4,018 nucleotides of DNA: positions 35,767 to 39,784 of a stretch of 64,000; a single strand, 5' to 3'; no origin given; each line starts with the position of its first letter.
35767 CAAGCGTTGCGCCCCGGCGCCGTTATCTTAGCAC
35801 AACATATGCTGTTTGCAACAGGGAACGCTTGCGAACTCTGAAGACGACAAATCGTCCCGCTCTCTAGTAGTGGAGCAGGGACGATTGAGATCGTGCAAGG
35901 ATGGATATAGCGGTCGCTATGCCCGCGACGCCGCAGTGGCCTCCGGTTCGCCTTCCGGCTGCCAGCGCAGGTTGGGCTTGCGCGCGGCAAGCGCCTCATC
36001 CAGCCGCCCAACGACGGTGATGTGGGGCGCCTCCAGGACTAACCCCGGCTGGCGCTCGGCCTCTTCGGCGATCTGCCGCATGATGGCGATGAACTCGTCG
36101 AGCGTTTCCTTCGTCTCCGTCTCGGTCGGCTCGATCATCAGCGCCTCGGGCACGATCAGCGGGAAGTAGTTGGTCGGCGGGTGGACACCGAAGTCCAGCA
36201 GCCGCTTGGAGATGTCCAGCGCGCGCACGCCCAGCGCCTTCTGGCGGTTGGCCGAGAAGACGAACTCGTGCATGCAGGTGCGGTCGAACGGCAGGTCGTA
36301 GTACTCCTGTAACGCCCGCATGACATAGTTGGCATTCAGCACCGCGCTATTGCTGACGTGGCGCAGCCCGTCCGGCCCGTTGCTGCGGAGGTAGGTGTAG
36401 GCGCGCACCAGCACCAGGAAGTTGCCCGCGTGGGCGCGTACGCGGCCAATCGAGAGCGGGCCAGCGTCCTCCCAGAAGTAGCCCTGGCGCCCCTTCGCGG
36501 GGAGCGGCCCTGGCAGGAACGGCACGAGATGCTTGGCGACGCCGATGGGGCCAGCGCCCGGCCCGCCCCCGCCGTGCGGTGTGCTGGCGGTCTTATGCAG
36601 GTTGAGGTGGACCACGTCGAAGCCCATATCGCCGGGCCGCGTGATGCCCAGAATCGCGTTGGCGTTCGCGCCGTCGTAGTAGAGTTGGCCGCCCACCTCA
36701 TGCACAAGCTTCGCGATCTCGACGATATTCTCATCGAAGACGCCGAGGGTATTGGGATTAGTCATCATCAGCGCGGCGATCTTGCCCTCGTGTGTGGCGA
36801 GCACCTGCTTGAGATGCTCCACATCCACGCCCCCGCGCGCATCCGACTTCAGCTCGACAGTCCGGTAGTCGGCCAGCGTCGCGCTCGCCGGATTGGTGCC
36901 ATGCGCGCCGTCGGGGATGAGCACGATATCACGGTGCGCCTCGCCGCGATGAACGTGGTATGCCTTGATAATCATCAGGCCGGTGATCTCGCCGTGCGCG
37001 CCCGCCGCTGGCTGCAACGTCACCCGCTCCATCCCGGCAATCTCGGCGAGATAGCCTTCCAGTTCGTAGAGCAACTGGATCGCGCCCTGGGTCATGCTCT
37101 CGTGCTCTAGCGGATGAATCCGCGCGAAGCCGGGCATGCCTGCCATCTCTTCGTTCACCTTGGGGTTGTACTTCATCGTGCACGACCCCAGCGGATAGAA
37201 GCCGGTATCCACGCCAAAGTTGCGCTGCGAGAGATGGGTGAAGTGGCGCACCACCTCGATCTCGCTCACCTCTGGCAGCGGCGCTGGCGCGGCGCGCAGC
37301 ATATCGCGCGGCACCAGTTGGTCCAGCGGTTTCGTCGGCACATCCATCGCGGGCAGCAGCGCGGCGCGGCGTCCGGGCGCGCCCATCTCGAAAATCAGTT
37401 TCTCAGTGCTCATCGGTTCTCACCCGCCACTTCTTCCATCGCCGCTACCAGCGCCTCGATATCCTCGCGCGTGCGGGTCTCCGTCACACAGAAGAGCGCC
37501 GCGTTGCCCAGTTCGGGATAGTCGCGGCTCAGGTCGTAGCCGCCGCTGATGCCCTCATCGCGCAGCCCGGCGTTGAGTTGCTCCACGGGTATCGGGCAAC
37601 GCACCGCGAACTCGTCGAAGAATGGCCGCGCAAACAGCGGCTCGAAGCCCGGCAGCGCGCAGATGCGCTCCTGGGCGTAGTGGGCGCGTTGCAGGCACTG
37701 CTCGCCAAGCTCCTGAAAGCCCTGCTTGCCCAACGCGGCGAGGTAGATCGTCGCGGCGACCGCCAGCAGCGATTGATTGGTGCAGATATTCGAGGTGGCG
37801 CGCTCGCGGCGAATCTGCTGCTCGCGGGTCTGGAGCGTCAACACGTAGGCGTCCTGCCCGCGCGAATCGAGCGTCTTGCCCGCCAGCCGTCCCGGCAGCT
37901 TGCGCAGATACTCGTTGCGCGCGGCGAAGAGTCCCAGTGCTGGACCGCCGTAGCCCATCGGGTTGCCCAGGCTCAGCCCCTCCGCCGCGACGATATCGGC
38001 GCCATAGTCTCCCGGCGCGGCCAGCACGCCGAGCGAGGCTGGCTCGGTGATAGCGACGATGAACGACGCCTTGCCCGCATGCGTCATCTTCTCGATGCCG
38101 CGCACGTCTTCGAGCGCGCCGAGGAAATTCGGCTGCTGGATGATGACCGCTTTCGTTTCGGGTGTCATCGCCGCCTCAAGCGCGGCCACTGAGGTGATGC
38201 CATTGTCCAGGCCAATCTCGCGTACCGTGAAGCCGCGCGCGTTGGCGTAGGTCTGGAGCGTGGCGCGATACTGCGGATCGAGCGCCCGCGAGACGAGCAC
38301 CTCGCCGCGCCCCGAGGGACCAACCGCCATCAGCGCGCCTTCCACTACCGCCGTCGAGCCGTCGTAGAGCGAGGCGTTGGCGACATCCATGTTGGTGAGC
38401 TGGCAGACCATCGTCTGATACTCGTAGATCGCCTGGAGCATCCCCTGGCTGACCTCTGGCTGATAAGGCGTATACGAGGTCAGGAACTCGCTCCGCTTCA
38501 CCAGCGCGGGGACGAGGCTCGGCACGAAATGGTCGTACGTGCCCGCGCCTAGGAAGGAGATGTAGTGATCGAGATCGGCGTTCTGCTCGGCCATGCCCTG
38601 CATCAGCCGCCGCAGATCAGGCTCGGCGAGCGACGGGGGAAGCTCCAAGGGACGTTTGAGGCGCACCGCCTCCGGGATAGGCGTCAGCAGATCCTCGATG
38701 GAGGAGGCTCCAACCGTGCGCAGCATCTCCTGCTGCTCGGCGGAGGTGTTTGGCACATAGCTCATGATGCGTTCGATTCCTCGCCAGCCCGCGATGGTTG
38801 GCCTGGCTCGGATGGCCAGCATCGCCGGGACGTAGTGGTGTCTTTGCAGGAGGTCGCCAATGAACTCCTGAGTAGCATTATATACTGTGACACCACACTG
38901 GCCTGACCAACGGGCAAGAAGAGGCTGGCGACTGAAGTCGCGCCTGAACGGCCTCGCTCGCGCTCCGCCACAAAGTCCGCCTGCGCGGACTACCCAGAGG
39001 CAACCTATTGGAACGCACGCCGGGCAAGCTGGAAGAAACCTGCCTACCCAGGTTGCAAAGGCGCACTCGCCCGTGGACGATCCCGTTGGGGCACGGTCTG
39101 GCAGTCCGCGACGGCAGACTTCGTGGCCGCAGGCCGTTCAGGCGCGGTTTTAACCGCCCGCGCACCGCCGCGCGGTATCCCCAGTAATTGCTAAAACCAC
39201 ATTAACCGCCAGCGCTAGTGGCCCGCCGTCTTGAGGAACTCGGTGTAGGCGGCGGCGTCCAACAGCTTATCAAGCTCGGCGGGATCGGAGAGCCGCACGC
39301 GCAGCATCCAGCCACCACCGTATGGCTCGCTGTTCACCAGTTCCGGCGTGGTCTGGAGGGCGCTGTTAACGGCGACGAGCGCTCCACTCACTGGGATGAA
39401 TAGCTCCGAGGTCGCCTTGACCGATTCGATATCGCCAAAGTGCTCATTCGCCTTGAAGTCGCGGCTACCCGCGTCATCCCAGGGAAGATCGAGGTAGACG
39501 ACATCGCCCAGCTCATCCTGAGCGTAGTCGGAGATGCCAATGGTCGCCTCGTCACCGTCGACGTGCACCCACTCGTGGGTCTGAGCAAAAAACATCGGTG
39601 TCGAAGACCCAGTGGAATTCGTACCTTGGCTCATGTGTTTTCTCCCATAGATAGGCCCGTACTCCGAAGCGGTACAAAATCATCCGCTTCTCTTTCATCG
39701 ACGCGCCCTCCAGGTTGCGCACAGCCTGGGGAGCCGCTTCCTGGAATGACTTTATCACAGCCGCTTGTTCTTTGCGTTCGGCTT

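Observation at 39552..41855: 2.2-kb large-serine-recombinase cassette between gcvT and gcvH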

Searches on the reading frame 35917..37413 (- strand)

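Call 4: search_protein_families(library=pfam, proteins=[window:35917-37413:-], max_evalue=0.01)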
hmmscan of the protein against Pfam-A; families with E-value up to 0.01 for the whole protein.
window:35917-37413:- (498 aa): 3 families
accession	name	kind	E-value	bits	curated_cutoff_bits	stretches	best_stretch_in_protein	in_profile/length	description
PF21478.3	GcvP2_C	-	4.4e-25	88.4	27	1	354-453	2-103/122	Glycine dehydrogenase, C-terminal domain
PF02347.22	GDC-P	-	1.8e-08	34.2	26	1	31-304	28-287/429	Glycine cleavage system P-protein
PF01212.27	Beta_elim_lyase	-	2.3e-05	24.3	27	1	114-282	33-207/288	Beta-eliminating lyase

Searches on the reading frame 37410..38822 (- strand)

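Call 4: search_protein_families(library=pfam, proteins=[window:37410-38822:-], max_evalue=0.01)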
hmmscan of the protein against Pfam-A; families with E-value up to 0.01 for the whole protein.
window:37410-38822:- (470 aa): 2 families
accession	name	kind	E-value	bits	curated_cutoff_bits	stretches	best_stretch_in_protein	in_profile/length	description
PF02347.22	GDC-P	-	6.3e-117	391.5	26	1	21-461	2-428/429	Glycine cleavage system P-protein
PF00266.25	Aminotran_5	-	2.1e-06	27.4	21.5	1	186-394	102-298/371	Aminotransferase class-V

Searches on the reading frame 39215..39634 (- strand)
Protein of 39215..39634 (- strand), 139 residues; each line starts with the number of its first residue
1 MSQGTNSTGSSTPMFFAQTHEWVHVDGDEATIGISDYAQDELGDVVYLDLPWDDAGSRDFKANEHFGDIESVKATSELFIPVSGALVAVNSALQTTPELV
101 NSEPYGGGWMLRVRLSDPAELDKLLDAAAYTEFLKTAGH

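Call 4: search_protein_families(library=pfam, proteins=[window:39215-39634:-], max_evalue=0.01)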
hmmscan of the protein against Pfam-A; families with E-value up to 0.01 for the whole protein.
window:39215-39634:- (139 aa): 1 family
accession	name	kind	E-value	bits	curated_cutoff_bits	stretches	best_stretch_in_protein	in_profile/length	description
PF01597.25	GCV_H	-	5.5e-36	123.6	22.2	1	16-136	3-121/122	Glycine cleavage H-protein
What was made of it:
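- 39215..39634 (-): gcvH, a chimeric gene. Codons 1-20 are phage-derived. From E21-W22 onward it is host sequence with the lipoyl-lysine motif intact. Pfam GCV_H E 5.5e-36 (call 4).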

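Call 43: find_homologous_proteins(query=window:39215-39634:-, max_evalue=1e-40)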
Query window:39215-39634:- (139 aa): 381 proteins with E <= 1e-40 among 5003 candidates; the best 120 are listed.
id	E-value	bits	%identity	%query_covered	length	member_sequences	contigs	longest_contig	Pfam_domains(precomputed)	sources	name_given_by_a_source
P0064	1.8e-74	266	94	91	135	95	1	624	PF01597.26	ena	-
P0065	2.1e-68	247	87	91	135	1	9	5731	PF01597.26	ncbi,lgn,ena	-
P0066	2.2e-68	247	89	89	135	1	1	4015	PF01597.26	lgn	-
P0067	2.7e-67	243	85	91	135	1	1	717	PF01597.26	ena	-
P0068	3.9e-67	243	86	91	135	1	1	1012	PF01597.26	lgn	-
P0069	6.0e-67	242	86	91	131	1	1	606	PF01597.26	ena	-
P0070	6.1e-67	242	86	91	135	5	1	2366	PF01597.26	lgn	-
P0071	7.9e-67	242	86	91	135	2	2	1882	PF01597.26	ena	-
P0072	1.2e-66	241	84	91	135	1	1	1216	PF01597.26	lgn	-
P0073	1.4e-66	241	84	91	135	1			PF01597.26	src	-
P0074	2.1e-66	240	84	91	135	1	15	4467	PF01597.26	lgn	-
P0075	3.1e-66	240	85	89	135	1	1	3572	PF01597.26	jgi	jgi:glycine cleavage system H protein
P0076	4.1e-66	239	84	91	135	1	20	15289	PF01597.26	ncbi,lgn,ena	ncbi:MAG TPA: glycine cleavage system protein GcvH [Ktedonobacterales bacterium]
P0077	4.2e-66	239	83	91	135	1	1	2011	PF01597.26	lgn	-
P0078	4.4e-66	239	85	91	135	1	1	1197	PF01597.26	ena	-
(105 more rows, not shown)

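Call 45: find_encoding_contigs(protein=P0064, flank=3000, max_places=4)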
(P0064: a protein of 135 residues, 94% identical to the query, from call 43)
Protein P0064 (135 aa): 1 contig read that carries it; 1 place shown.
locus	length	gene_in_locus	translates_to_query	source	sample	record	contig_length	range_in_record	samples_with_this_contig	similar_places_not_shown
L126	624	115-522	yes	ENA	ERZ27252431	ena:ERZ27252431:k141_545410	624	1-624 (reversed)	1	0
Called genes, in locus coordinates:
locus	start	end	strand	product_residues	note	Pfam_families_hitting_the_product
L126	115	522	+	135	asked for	PF01597:GCV_H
